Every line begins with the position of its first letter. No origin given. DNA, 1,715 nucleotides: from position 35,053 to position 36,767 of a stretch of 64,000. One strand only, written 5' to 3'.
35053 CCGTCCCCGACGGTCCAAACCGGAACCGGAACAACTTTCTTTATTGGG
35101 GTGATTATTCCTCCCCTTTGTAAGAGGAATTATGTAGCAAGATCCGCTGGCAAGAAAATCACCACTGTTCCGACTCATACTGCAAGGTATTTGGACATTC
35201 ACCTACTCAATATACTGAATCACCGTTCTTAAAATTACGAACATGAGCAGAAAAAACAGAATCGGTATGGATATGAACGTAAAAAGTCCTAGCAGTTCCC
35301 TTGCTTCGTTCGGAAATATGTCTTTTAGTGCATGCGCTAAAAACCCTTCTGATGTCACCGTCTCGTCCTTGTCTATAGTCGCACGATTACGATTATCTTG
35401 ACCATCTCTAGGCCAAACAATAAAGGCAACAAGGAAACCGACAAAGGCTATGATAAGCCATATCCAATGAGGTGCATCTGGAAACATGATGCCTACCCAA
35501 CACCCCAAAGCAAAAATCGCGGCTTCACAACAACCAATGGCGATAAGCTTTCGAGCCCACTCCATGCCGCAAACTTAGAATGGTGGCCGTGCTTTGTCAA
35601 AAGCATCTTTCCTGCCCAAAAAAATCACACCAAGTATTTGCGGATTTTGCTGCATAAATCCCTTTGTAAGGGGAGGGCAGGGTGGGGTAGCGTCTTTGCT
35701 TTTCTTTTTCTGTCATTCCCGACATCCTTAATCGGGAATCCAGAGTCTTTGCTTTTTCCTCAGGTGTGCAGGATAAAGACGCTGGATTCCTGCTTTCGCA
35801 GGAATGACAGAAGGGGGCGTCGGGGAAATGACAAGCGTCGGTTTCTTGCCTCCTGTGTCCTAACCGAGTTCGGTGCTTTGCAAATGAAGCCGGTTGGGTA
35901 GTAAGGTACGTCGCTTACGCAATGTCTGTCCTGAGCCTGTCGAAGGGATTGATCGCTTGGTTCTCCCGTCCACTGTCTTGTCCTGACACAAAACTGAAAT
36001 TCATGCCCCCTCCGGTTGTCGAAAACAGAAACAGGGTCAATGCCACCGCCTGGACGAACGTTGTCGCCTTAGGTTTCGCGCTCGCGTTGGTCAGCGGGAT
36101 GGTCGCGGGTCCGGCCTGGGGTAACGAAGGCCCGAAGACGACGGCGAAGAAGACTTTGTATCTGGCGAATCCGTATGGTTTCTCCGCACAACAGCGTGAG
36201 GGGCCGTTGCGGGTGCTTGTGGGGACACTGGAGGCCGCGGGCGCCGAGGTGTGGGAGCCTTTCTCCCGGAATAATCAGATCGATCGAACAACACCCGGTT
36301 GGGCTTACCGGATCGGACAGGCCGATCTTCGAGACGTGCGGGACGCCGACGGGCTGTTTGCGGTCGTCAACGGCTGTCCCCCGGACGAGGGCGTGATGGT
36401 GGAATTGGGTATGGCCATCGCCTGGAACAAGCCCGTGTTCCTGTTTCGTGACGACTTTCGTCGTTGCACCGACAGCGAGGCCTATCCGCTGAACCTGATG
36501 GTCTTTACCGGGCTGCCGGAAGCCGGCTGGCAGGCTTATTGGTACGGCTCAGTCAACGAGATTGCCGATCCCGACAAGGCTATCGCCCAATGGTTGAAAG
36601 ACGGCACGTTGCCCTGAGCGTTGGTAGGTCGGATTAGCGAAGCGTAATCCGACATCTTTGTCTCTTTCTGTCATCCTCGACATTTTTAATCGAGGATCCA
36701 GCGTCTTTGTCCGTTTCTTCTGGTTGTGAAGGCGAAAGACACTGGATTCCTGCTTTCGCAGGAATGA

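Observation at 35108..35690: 532-bp element with terminal inverted repeats and a single membrane-protein cargo gene, inserted into a REP-like hairpin with a 14-bp duplication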

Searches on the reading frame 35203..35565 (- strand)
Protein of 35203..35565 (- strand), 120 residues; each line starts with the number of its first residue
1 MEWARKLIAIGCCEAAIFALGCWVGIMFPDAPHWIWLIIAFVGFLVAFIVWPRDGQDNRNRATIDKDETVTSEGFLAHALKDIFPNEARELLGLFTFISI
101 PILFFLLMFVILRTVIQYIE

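Call 8: search_protein_families(library=pfam, proteins=[window:35203-35565:-], max_evalue=1)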
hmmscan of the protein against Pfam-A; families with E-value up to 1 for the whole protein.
window:35203-35565:- (120 aa): 6 families
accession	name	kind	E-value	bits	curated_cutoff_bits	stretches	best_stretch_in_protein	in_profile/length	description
PF06197.19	DUF998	-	0.0066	16.5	30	1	8-54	79-125/184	Protein of unknown function (DUF998)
PF07690.21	MFS_1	-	0.058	12.7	33.4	1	27-110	143-224/347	Major Facilitator Superfamily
PF12420.13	DUF3671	-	0.061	13.2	34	1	36-119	166-208/223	Fam-L, Fam-M like protein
PF12666.12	PrgI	-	0.1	13.6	27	1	5-82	20-81/91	PrgI family protein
PF14316.11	DUF4381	-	0.13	12.9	27.2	1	27-65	14-53/145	Domain of unknown function (DUF4381)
PF13567.11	DUF4131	-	0.74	9.9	31.6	2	16-74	13-71/165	Domain of unknown function (DUF4131)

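Call 9: find_encoding_contigs(protein=window:35203-35565:-, flank=10000, max_places=10)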
Protein window:35203-35565:- (120 aa): 1 contig read that carries it; 1 place shown.
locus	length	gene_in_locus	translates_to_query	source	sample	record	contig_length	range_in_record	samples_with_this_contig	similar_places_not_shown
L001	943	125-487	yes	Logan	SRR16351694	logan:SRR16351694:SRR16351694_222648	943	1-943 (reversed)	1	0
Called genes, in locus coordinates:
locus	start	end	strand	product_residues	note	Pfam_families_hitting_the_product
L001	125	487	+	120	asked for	-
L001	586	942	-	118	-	?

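Call 11: find_homologous_proteins(query=window:35203-35565:-, max_evalue=10)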
Query window:35203-35565:- (120 aa): 1 proteins with E <= 10 among 14 candidates.
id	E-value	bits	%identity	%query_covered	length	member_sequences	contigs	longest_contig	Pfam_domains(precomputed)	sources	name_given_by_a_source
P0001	1.8e-55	204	100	78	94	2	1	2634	-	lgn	-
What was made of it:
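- Tried and rejected: The word-indexed protein search suggested the ORF was an orphan (call 11).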

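Call 12: find_encoding_contigs(protein=P0001, flank=10000, max_places=10)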
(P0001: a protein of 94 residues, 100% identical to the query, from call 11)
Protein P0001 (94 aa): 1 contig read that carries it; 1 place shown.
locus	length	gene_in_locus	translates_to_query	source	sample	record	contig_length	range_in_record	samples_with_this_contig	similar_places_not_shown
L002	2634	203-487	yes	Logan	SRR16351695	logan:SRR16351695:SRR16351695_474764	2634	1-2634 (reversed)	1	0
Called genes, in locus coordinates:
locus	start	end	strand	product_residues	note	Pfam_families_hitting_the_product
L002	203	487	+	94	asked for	-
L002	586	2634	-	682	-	?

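Call 53: search_protein_representatives(protein=window:35203-35565:-)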
Query: 120 residues. Proteins with E-value up to 0.001 (for the whole library): 18; up to 1e-10: 6; up to 1e-30: 1. The best 18 are listed.
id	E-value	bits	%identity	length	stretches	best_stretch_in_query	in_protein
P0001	5.8e-56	204.2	100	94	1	27-120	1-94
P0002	5.4e-21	91.2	43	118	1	3-119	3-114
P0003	1.1e-18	83.7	35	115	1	4-119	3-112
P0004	5.3e-15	71.8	56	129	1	4-60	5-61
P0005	1.3e-11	60.8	32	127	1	5-113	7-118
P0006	7.8e-11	58.3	39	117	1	1-116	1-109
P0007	2.2e-10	56.9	53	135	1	5-53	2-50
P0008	3.2e-09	53.1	30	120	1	1-117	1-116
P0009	6.4e-09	52.1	39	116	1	1-104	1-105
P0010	6.4e-09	52.1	49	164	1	5-59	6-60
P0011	2.0e-08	50.5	51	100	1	4-56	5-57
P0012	9.8e-07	45.1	48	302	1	1-52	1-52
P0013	1.6e-06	44.4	40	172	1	5-64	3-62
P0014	2.3e-06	43.9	52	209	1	4-53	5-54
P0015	3.7e-06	43.2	32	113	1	1-88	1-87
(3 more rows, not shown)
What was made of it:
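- The ORF has significant homologs (call 53).
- Tried and rejected: The exhaustive HMMER search overturned this (call 53).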

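Call 54: predict_structure(protein=window:35203-35565:-)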
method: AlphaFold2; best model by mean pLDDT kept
length: 120 residues; sequences in the alignment: 1
mean_pLDDT: 66.3   pTM: 0.42
mean pLDDT of the five models: 66.3, 63.8, 63.7, 62.3, 61.3
residues with pLDDT >= 90: 1; 70-90: 60; 50-70: 46; < 50: 13
segments of 3 or more residues with pLDDT < 50: none
pLDDT, mean of each block of 10 residues (from residue 1): 66 76 74 71 71 52 51 50 56 70 76 83
secondary structure, 60 per line:
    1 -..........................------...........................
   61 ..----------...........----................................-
elements in order: H2-27 H34-62 H73-83 H88-119

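Call 57: find_encoding_contigs(protein=P0002, flank=4000, max_places=6)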
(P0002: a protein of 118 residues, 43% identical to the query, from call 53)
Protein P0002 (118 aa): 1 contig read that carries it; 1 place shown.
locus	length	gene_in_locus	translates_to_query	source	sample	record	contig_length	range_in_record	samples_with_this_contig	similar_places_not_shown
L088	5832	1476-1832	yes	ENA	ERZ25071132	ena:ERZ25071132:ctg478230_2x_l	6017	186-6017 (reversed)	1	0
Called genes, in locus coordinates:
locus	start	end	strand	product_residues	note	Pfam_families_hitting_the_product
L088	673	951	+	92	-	-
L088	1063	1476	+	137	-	-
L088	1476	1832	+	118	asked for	-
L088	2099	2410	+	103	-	-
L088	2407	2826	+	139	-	-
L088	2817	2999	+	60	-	-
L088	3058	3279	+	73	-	-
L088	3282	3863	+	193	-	-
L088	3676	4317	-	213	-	-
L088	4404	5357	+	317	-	PF02463:SMC_N (weak), PF13175:AAA_15 (weak), PF13476:AAA_23 (weak), PF13514:AAA_27 (weak), PF00005:ABC_tran (faint), PF13304:AAA_21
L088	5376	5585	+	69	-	-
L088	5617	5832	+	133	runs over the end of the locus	?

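Call 58: find_encoding_contigs(protein=P0003, flank=4000, max_places=6)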
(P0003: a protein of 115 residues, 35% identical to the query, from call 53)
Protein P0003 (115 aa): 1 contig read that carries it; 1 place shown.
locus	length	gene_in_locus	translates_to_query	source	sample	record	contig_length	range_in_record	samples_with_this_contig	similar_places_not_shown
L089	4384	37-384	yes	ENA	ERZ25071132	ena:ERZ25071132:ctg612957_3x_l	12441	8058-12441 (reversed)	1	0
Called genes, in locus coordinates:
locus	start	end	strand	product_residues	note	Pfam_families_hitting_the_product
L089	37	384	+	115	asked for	-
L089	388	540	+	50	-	-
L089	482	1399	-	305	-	PF12760:Zn_ribbon_IS1595, PF12762:DDE_Tnp_IS1595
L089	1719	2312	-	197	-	PF13643:DUF4145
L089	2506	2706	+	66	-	-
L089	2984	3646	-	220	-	PF13683:rve_3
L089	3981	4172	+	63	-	-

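Call 61: find_encoding_contigs(protein=P0005, flank=3500, max_places=4)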
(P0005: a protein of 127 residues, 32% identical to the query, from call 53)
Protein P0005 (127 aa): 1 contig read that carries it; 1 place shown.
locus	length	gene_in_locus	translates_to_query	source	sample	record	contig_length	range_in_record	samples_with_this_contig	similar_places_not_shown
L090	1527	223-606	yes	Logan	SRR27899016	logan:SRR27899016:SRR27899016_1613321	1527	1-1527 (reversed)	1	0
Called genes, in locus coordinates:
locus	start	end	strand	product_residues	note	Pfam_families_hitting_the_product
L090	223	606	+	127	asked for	-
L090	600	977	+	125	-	-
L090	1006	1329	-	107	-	-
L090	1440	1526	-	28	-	?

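Call 62: find_encoding_contigs(protein=P0006, flank=3500, max_places=4)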
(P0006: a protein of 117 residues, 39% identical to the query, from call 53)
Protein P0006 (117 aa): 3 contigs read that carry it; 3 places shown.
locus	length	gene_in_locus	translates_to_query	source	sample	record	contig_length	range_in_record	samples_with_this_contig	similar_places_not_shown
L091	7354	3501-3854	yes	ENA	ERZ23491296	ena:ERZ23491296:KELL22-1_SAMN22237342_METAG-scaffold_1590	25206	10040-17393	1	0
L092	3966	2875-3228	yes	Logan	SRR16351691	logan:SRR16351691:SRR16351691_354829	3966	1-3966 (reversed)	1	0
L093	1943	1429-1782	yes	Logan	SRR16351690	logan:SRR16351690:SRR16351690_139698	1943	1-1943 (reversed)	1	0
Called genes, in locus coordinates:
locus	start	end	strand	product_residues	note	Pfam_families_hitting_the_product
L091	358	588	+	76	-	-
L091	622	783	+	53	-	-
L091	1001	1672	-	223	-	-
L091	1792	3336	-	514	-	PF00082:Peptidase_S8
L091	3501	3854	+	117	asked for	-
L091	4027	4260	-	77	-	-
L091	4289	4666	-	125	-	-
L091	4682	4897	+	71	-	-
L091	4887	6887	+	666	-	PF13589:HATPase_c_3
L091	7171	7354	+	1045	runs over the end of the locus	PF00580:UvrD-helicase, PF13245:AAA_19, PF13604:AAA_30 (faint), PF13361:UvrD_C, PF13538:UvrD_C_2 (faint), PF12705:PDDEXK_1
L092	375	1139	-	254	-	-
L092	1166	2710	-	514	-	PF00082:Peptidase_S8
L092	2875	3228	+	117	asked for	-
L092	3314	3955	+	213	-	-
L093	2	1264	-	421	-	?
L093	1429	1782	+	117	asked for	-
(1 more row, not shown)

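Call 63: find_encoding_contigs(protein=P0008, flank=3500, max_places=4)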
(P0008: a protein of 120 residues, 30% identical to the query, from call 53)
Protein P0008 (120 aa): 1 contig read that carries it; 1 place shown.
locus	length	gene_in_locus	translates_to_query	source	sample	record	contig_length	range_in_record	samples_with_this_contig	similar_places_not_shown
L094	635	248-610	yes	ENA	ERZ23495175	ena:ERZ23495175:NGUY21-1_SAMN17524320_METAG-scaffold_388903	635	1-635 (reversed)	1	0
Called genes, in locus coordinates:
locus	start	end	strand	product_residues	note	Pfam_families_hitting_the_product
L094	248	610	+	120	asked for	-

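Call 65: search_protein_families(library=padloc, alignment_id=A3, max_evalue=0.01)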
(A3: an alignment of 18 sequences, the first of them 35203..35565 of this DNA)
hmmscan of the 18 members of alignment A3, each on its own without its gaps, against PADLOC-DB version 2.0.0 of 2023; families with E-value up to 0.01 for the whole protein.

A. member 1, window:35203-35565:- (120 aa): 0 families

B. families by the number of members that match (of 18 scanned): 0 families

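Call 66: search_protein_families(library=phrogs, alignment_id=A3, max_evalue=0.01)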
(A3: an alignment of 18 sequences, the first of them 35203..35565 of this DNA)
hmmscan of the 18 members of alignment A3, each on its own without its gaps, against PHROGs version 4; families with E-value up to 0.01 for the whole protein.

A. member 1, window:35203-35565:- (120 aa): 1 family
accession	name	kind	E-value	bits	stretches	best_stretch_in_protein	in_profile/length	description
phrog_5405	-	unknown function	1.8e-05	26.1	1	15-62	10-57/115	-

B. families by the number of members that match (of 18 scanned): 2 families
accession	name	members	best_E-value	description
phrog_5405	-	4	4.9e-06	-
phrog_34964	-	1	0.006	-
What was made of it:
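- Tried and rejected: The only hit was phrog_5405, of unknown function (calls 8, 65, 66).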

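Call 69: find_homologous_proteins(query=A3, max_evalue=0.001)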
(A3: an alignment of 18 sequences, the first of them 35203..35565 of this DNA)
Query A3 (18 sequences) (120 aa, profile of the alignment): 5 proteins with E <= 0.001 among 8000 candidates.
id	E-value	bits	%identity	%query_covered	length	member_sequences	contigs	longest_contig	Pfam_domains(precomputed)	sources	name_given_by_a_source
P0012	2.6e-33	134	49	43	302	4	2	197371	-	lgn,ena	-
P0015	1.2e-29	122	32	73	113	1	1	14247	-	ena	-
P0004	1.1e-28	119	57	48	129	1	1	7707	-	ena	-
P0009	8.4e-27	112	40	66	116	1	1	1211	-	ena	-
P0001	1.4e-23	102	100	78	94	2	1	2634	-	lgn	-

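Call 70: find_encoding_contigs(protein=P0004, flank=3500, max_places=3)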
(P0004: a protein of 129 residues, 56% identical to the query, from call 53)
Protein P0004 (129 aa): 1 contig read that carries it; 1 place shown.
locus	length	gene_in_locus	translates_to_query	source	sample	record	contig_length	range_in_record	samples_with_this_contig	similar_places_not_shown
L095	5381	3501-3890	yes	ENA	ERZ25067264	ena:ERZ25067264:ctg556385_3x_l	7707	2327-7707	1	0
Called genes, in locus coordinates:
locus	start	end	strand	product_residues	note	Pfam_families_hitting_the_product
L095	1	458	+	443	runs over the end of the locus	-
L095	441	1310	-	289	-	-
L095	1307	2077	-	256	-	PF07505:DUF5131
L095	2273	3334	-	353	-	PF12358:DUF3644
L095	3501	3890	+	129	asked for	-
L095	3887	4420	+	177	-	-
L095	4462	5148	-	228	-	PF12762:DDE_Tnp_IS1595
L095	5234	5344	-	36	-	-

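Call 71: find_encoding_contigs(protein=P0015, flank=3500, max_places=3)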
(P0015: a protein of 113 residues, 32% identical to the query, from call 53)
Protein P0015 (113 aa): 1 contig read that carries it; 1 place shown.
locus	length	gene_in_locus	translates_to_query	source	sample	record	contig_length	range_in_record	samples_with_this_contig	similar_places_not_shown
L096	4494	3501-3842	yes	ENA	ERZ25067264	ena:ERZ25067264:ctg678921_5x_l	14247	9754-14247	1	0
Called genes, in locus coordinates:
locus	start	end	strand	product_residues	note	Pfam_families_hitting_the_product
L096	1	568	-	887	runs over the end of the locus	PF12895:ANAPC3 (faint), PF13432:TPR_16 (faint), PF13525:YfiO (faint), PF14559:TPR_19 (faint), PF00515:TPR_1 (faint), PF07719:TPR_2 (faint), PF09976:TPR_21 (faint), PF13174:TPR_6 (faint), +8 more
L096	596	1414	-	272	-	PF02569:Pantoate_ligase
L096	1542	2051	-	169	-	PF01288:HPPK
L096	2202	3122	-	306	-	PF00155:Aminotran_1_2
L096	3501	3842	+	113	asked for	-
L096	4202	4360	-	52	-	PF12762:DDE_Tnp_IS1595 (weak)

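Call 84: search_protein_families(library=pfam, proteins=[L095:3887-4420:+, L090:600-977:+, L088:1063-1476:+, L088:673-951:+, L092:3314-3955:+, L091:4289-4666:-, L095:2273-3334:-], max_evalue=0.01)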
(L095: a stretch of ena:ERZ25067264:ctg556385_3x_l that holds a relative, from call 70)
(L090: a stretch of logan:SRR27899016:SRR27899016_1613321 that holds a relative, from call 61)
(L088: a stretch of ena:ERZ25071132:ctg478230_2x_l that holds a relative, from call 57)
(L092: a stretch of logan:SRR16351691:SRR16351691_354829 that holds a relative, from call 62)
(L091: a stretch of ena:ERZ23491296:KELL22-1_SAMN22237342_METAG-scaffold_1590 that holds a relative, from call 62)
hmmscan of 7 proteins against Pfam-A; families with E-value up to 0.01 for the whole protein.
L095:3887-4420:+ (177 aa): 0 families

L090:600-977:+ (125 aa): 0 families

L088:1063-1476:+ (137 aa): 1 family
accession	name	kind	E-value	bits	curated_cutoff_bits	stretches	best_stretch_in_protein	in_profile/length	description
PF19681.4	DUF6183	-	0.0064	16.3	26.6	1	30-79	184-233/360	Family of unknown function (DUF6183)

L088:673-951:+ (92 aa): 0 families

L092:3314-3955:+ (213 aa): 0 families

L091:4289-4666:- (125 aa): 1 family
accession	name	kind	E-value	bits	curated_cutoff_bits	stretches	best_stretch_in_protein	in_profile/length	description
PF00872.24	Transposase_mut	-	0.00047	19.6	21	1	20-111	24-107/379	Transposase, Mutator family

L095:2273-3334:- (353 aa): 1 family
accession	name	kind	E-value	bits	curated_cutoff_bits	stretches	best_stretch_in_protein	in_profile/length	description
PF12358.13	DUF3644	-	1.5e-45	155.5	27.6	1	12-197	2-181/183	Domain of unknown function (DUF3644)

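Call 87: search_dna_similar(query=L089:482-1399:-, collection=plasmids, mode=protein, max_rows=8)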
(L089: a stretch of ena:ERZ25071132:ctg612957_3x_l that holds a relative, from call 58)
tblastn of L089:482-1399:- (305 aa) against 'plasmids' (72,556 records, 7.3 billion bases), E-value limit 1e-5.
Records with a match: 545; places in all: 765; records where one place covers at least 80% of the query: 354.
Best place of each record, by identity: <60% 545.
By first word of the organism name: Pseudosulfitobacter 68; Sinorhizobium 44; Acinetobacter 29; Aeromonas 21; Rhizobium 19; Ralstonia 19; Xanthomonas 18; Mesorhizobium 14; Haloarcula 14; Chondrinema 12; and 125 more.
By predicted mobility (MOB-suite, as given by PLSDB): non-mobilizable 272; conjugative 181; mobilizable 92.
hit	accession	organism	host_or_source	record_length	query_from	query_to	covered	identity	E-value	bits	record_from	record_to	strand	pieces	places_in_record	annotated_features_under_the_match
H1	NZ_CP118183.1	Entomospira culicis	Culex pipiens,cell culture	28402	7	303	97%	44.6%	6e-81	273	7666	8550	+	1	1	IS1595 family transposase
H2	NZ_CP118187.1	Entomospira culicis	Culex pipiens,cell culture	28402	7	303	97%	44.6%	6e-81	273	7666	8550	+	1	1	IS1595 family transposase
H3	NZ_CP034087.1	Methylocystis rosea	cell culture,groundwater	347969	7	304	98%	43.1%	2e-63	223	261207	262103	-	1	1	IS1595 family transposase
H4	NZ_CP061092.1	Roseomonas marmotae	Marmota himalayana,pure culture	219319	15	301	94%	42.4%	1e-62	221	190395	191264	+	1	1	IS1595 family transposase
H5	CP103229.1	Bacteroides faecis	Homo sapiens,cell culture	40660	7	304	98%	39.1%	5e-65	228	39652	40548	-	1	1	IS1595 family transposase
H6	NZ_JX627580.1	Methylobacterium oryzae CBMB20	-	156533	18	302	93%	40.9%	1e-56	204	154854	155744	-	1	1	IS1595 family transposase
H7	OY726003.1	Phocaeicola massiliensis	-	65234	7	286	92%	41.4%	3e-64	225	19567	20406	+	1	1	record has no annotation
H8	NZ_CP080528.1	Mesorhizobium sp. AR07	Oxytropis sp.,Cell culture,root nodule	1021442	15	299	93%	39.9%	2e-58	209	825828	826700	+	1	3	record has no annotation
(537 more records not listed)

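Call 90: predict_structure(alignment_id=A5)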
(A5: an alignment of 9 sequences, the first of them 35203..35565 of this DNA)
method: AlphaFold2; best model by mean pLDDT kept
length: 120 residues; sequences in the alignment: 9
mean_pLDDT: 65.6   pTM: 0.34
mean pLDDT of the five models: 65.6, 63.5, 60.5, 59.9, 59.6
residues with pLDDT >= 90: 0; 70-90: 62; 50-70: 35; < 50: 23
segments of 3 or more residues with pLDDT < 50: 54-74
pLDDT, mean of each block of 10 residues (from residue 1): 65 74 74 72 70 48 44 49 55 74 81 81
secondary structure, 60 per line:
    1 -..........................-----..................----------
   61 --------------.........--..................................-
elements in order: H2-27 H33-50 H75-83 H86-119
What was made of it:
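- Tried and rejected: AF2 gave only pLDDT of about 66, both as a single sequence and with a 9-sequence alignment (calls 54, 90).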

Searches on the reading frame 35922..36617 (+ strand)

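Call 8: search_protein_families(library=pfam, proteins=[window:35922-36617:+], max_evalue=1)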
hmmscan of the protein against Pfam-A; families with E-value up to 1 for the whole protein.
window:35922-36617:+ (231 aa): 1 family
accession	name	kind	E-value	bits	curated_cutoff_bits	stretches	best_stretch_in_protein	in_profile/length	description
PF05014.21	Nuc_deoxyrib_tr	-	3.8e-26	92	28.8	1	79-193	1-117/117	Nucleoside 2-deoxyribosyltransferase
